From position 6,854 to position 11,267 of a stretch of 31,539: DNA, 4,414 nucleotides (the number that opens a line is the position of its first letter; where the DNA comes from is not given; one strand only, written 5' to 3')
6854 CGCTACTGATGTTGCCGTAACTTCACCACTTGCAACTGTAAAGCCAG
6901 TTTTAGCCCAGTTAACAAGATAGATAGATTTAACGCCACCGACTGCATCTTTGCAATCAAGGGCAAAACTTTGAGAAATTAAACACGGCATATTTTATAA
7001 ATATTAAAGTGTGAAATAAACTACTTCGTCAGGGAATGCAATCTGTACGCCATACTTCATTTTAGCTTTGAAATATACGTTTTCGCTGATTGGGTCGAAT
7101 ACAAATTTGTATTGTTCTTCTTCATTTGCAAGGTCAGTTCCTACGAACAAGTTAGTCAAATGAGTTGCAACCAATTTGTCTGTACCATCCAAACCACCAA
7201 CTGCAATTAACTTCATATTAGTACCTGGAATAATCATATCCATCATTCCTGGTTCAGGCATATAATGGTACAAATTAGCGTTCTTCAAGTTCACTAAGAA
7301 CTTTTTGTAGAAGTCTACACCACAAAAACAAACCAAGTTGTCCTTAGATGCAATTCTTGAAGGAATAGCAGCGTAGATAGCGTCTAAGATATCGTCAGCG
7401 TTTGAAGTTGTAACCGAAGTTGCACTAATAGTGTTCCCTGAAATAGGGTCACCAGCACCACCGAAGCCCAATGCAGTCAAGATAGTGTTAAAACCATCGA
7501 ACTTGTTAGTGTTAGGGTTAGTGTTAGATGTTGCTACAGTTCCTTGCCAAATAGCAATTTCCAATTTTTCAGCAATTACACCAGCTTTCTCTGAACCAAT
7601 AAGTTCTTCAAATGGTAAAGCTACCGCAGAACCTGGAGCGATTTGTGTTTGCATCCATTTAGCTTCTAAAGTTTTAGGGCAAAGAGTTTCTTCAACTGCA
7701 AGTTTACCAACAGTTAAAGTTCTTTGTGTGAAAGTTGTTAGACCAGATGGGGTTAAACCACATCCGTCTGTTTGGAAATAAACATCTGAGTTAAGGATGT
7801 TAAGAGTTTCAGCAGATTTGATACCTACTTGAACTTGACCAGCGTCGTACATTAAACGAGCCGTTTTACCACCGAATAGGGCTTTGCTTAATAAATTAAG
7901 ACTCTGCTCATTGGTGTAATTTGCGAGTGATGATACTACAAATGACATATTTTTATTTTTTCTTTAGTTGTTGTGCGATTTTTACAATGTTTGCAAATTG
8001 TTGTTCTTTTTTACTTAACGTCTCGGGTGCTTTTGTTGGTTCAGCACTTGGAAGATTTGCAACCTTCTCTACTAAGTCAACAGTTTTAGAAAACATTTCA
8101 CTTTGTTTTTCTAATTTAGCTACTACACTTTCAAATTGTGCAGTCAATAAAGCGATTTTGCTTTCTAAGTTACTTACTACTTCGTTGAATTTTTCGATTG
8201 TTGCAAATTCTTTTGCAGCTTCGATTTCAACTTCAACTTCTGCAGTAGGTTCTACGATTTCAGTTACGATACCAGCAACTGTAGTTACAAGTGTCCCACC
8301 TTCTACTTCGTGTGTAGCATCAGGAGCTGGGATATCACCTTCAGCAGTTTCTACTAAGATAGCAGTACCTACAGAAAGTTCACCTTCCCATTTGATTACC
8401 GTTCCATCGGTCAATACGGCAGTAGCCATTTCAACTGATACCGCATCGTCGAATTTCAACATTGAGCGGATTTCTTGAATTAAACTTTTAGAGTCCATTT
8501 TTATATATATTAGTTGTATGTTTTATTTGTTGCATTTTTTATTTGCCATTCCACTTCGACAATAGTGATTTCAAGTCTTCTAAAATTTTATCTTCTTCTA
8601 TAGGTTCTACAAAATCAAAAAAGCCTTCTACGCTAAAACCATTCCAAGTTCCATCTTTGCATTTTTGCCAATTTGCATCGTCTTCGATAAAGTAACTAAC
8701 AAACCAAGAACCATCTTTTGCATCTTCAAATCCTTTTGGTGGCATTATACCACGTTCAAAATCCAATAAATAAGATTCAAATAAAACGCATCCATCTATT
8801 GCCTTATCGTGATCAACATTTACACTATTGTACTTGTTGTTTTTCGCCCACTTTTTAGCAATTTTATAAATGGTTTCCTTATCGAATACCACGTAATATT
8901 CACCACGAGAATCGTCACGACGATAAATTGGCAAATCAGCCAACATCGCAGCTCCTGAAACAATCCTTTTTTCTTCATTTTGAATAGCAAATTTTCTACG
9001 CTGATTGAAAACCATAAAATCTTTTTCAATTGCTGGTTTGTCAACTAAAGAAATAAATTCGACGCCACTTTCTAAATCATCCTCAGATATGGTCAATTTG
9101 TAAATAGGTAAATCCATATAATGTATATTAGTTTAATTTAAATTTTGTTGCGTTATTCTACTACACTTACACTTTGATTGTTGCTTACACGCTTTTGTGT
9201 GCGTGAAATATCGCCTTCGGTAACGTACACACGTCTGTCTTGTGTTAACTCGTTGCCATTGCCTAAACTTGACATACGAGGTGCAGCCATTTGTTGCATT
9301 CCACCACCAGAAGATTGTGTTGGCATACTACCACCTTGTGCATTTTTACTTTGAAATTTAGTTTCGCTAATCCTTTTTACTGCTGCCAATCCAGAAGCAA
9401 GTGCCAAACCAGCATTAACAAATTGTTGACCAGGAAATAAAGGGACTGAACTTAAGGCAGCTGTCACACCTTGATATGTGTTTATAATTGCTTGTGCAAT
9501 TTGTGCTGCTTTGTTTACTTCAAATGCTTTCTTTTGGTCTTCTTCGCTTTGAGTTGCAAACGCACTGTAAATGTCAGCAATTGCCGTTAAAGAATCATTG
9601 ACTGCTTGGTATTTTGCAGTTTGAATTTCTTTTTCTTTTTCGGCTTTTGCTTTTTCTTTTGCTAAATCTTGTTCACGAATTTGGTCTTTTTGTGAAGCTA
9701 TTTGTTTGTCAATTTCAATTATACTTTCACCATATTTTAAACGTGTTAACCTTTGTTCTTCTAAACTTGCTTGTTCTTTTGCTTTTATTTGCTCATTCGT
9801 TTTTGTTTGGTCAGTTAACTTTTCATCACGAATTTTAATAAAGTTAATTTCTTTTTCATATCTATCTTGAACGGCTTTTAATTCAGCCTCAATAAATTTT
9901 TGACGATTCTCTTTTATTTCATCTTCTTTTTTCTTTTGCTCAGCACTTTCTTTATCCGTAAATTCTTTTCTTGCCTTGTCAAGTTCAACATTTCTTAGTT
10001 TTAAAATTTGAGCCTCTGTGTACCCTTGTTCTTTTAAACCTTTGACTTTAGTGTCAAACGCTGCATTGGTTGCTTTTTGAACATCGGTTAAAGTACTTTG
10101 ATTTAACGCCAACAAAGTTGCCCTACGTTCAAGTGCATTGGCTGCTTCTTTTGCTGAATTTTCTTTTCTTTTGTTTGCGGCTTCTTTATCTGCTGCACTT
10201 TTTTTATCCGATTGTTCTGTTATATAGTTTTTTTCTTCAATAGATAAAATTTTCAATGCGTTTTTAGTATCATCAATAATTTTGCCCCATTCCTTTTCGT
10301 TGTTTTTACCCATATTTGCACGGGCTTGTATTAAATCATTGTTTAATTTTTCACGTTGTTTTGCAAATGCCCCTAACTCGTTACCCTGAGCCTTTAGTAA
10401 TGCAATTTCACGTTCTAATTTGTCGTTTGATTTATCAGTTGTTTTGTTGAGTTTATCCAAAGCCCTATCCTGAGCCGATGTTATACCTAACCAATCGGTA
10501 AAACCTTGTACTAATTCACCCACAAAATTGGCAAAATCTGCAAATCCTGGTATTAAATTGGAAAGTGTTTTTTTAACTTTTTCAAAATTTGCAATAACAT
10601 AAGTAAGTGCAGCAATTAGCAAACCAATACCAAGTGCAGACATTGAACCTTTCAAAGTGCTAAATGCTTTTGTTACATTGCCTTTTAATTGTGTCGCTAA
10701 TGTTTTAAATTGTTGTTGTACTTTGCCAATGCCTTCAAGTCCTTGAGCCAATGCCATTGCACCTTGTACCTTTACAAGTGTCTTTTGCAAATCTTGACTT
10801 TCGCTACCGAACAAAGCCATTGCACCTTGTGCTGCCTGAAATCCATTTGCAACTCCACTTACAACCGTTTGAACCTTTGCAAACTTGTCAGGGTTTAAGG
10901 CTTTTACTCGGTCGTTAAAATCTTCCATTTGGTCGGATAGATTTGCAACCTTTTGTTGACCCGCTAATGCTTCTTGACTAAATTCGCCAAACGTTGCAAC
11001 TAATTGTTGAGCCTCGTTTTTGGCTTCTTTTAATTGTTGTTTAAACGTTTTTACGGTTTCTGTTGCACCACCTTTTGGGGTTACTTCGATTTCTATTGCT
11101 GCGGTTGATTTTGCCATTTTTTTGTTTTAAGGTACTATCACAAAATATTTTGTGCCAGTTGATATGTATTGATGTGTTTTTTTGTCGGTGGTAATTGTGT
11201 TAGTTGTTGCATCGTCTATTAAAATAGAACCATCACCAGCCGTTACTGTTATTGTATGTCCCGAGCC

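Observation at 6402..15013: A 28-nt bipartite motif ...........-N9-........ occurs four times, each 5-7 nt upstream of a structural-gene start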

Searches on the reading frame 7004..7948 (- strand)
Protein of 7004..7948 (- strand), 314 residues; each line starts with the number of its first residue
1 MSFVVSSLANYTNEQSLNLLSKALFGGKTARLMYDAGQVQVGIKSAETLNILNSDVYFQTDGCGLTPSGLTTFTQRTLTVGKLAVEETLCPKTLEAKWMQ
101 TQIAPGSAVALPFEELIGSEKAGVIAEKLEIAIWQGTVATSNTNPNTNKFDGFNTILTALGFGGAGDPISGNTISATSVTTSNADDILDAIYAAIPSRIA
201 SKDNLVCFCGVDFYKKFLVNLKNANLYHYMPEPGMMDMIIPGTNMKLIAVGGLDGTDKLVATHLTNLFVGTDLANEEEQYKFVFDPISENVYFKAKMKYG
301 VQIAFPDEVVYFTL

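Call 10: search_protein_families(library=phrogs, proteins=[window:7004-7948:-], max_evalue=0.01)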
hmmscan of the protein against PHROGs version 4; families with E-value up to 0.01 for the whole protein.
window:7004-7948:- (314 aa): 1 family
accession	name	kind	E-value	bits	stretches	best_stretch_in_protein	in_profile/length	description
phrog_11320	-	unknown function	3.8e-18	66.4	1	9-313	9-305/324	-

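Call 11: search_protein_families(library=pfam, proteins=[window:7004-7948:-], max_evalue=0.01)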
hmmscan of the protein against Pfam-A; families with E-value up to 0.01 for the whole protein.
window:7004-7948:- (314 aa): 0 families

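Call 19: find_related_loci(query=window:7004-7948:-, collection=viral_contigs, flank=10000)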
Query window:7004-7948:- (314 aa) in viral_contigs; peptide patterns used: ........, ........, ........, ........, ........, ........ (x = any residue, [..] = any of these).
519 stretches matched a pattern; 455 encode a relative of the query (tblastn E <= 1e-3); the best 80 are kept; 80 distinct loci.
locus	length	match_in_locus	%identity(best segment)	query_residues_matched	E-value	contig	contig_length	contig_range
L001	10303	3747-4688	99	1-314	0e+0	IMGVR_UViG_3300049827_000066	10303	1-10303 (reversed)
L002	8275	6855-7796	98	1-314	0e+0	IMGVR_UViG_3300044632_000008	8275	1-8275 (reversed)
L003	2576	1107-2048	98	1-314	0e+0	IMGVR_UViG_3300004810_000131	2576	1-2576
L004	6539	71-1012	98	1-314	0e+0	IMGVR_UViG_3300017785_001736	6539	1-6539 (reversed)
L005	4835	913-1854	98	1-314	0e+0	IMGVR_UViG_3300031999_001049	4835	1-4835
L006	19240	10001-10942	98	1-314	0e+0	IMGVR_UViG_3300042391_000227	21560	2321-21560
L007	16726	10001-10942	98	1-314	0e+0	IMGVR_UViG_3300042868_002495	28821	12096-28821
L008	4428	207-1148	98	1-314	0e+0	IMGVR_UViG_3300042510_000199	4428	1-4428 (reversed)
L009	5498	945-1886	98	1-314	0e+0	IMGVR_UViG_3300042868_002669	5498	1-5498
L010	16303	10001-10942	98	1-314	0e+0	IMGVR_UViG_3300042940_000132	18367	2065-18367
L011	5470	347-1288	98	1-314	0e+0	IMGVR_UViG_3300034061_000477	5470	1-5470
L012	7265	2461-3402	98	1-314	0e+0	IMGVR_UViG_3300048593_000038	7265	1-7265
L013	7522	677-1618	97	1-314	0e+0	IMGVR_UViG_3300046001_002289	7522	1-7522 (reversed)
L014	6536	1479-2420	98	1-314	0e+0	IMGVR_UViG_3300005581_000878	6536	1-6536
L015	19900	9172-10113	97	1-314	0e+0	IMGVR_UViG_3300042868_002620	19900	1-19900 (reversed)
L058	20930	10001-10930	61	1-314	6e-129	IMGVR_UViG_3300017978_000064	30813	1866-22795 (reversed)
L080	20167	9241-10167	63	1-314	1e-127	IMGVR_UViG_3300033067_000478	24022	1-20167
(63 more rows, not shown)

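Call 45: find_related_loci(query=L058:892-2079:+, collection=viral_contigs, flank=10000)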
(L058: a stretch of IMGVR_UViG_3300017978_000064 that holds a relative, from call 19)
Query L058:892-2079:+ (395 aa) in viral_contigs; peptide patterns used: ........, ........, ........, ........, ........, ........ (x = any residue, [..] = any of these).
599 stretches matched a pattern (row limit reached: there are more); 598 encode a relative of the query (tblastn E <= 1e-3); the best 80 are kept; 80 distinct loci.
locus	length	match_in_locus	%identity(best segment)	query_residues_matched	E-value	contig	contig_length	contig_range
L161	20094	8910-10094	100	1-395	0e+0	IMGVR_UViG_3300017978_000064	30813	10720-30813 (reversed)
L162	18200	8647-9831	94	1-395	0e+0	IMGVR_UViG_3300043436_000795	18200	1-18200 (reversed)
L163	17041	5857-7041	93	1-395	0e+0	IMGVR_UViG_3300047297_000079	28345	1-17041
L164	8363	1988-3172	86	1-395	0e+0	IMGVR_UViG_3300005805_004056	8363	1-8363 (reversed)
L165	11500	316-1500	86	1-395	0e+0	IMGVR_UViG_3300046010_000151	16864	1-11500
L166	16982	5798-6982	86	1-395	0e+0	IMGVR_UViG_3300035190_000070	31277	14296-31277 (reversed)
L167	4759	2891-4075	86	1-395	0e+0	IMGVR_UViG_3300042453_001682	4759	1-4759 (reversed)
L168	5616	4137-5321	86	1-395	0e+0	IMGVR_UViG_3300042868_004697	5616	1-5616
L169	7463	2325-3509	85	1-395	0e+0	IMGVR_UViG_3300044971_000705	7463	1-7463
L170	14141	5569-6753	85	1-395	0e+0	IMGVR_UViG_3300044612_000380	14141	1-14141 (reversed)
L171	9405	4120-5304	85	1-395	0e+0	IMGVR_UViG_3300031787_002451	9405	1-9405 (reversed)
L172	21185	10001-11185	85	1-395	0e+0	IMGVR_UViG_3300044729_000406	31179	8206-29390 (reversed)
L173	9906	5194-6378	85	1-395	0e+0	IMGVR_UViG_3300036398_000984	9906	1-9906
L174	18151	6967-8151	85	1-395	0e+0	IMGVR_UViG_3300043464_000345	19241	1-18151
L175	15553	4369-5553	85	1-395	0e+0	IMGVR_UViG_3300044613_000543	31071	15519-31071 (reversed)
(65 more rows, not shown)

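Call 60: find_related_loci(query=A3, collection=genome_contigs, flank=10000)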
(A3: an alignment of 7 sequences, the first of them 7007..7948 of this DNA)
Query A3 (314 aa) in genome_contigs; peptide patterns used: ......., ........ (x = any residue, [..] = any of these).
52 stretches matched a pattern; 2 encode a relative of the query (tblastn E <= 1e-3); 2 distinct loci.
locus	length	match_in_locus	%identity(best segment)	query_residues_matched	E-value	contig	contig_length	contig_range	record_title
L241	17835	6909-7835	60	1-314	3e-120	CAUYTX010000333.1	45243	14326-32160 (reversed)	Gammaproteobacteria bacterium strain CCP3-SC1AL1 genome assembly, contig: CCP3SC1AL1_Contig_3, whole genome shotgun sequ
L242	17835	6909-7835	60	1-314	3e-120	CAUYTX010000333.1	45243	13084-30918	Gammaproteobacteria bacterium strain CCP3-SC1AL1 genome assembly, contig: CCP3SC1AL1_Contig_3, whole genome shotgun sequ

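Call 86: find_related_loci(query=L080:2143-3273:+, collection=viral_contigs, flank=10000)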
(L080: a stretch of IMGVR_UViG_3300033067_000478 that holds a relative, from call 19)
Query L080:2143-3273:+ (376 aa) in viral_contigs; peptide patterns used: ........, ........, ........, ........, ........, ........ (x = any residue, [..] = any of these).
35 stretches matched a pattern; 30 encode a relative of the query (tblastn E <= 1e-3); 30 distinct loci.
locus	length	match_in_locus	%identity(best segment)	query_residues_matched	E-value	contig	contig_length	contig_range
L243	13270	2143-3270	100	1-376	0e+0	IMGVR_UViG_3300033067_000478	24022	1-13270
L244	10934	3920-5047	98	1-376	0e+0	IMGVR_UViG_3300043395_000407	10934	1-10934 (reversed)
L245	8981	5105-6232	98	1-376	0e+0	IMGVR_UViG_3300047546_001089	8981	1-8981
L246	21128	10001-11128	97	1-376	0e+0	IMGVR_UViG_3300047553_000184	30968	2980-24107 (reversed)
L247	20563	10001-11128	97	1-376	0e+0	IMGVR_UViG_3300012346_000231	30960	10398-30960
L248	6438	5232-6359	97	1-376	0e+0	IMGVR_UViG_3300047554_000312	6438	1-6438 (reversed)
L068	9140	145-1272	96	1-376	0e+0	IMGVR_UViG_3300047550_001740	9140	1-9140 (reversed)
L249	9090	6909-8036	96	1-376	0e+0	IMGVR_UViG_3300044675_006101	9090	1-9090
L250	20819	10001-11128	95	1-376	0e+0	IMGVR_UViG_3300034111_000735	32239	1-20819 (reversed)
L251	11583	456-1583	95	1-376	0e+0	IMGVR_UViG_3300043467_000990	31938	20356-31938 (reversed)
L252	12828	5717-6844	95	1-376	0e+0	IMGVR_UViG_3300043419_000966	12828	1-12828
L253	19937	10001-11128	92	1-376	0e+0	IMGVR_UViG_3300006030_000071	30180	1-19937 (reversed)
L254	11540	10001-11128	92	1-376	0e+0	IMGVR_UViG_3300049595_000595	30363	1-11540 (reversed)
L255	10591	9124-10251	92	1-376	0e+0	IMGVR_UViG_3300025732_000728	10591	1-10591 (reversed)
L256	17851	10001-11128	92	1-376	0e+0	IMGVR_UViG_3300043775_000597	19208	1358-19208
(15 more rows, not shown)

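Call 92: search_solved_structures(query=A3, max_evalue=0.1)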
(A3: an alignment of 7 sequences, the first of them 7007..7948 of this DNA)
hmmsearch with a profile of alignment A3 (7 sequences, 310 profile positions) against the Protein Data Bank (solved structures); distinct sequences matched with E-value up to 0.1: 0.

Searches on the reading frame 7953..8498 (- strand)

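Call 10: search_protein_families(library=phrogs, proteins=[window:7953-8498:-], max_evalue=0.01)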
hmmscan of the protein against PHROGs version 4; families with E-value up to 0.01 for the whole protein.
window:7953-8498:- (181 aa): 3 families
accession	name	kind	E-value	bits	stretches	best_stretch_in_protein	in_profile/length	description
phrog_33547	-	unknown function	0.00018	21.6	1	53-122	225-290/357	-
phrog_24921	-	unknown function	0.0079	16.3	1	39-132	224-317/349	-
phrog_23993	-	unknown function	0.0083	16.5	0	81-143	29-88/243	-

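Call 11: search_protein_families(library=pfam, proteins=[window:7953-8498:-], max_evalue=0.01)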
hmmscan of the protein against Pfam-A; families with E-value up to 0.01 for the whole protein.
window:7953-8498:- (181 aa): 1 family
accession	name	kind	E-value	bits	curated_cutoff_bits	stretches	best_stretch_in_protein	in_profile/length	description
PF04102.17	SlyX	-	0.0051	17.9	30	1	89-135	7-53/67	SlyX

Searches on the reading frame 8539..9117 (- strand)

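Call 10: search_protein_families(library=phrogs, proteins=[window:8539-9117:-], max_evalue=0.01)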
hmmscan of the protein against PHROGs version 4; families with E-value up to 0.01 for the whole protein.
window:8539-9117:- (192 aa): 6 families
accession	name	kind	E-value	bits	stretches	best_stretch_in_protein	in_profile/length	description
phrog_24921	-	unknown function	2.9e-33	116.4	1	4-171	2-174/349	-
phrog_1530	-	other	1.6e-14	55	1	32-176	228-358/379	DNA methyltransferase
phrog_3017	-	head and packaging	9.7e-12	45.8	1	19-177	10-165/402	head maturation protease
phrog_15223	-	other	5e-11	43.9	1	69-183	27-130/199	protease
phrog_34096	-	head and packaging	7.2e-05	22.8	1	39-164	121-232/412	head maturation protease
phrog_33677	-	head and packaging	8.7e-05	22.7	1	77-165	175-262/564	head maturation protease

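Call 11: search_protein_families(library=pfam, proteins=[window:8539-9117:-], max_evalue=0.01)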
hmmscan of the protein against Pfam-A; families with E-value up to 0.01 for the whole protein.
window:8539-9117:- (192 aa): 1 family
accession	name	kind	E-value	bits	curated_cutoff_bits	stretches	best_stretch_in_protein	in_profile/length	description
PF14550.11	Peptidase_S78_2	-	2e-13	50.9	24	1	41-166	3-121/126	Putative phage serine protease XkdF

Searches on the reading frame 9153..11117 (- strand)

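Call 10: search_protein_families(library=phrogs, proteins=[window:9153-11117:-], max_evalue=0.01)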
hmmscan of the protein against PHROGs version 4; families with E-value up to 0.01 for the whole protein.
window:9153-11117:- (654 aa): 6 families
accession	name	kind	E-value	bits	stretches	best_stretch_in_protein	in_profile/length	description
phrog_1538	-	tail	2.5e-11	44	1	20-599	127-716/811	tail length tape measure protein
phrog_1506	-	tail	2.1e-09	37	1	381-587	979-1172/1269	tail length tape measure protein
phrog_3336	-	tail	4e-08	33.3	1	21-606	379-966/1051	tail length tape measure protein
phrog_21917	-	unknown function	8.9e-08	31.3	1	24-131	153-263/1395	-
phrog_9483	-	tail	3.9e-05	23.4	0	56-609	210-604/657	tail length tape measure protein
phrog_339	-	tail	5.4e-05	22.6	1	24-581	456-982/1123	tail length tape measure protein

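Call 11: search_protein_families(library=pfam, proteins=[window:9153-11117:-], max_evalue=0.01)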
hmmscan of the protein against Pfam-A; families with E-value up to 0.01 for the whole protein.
window:9153-11117:- (654 aa): 0 families
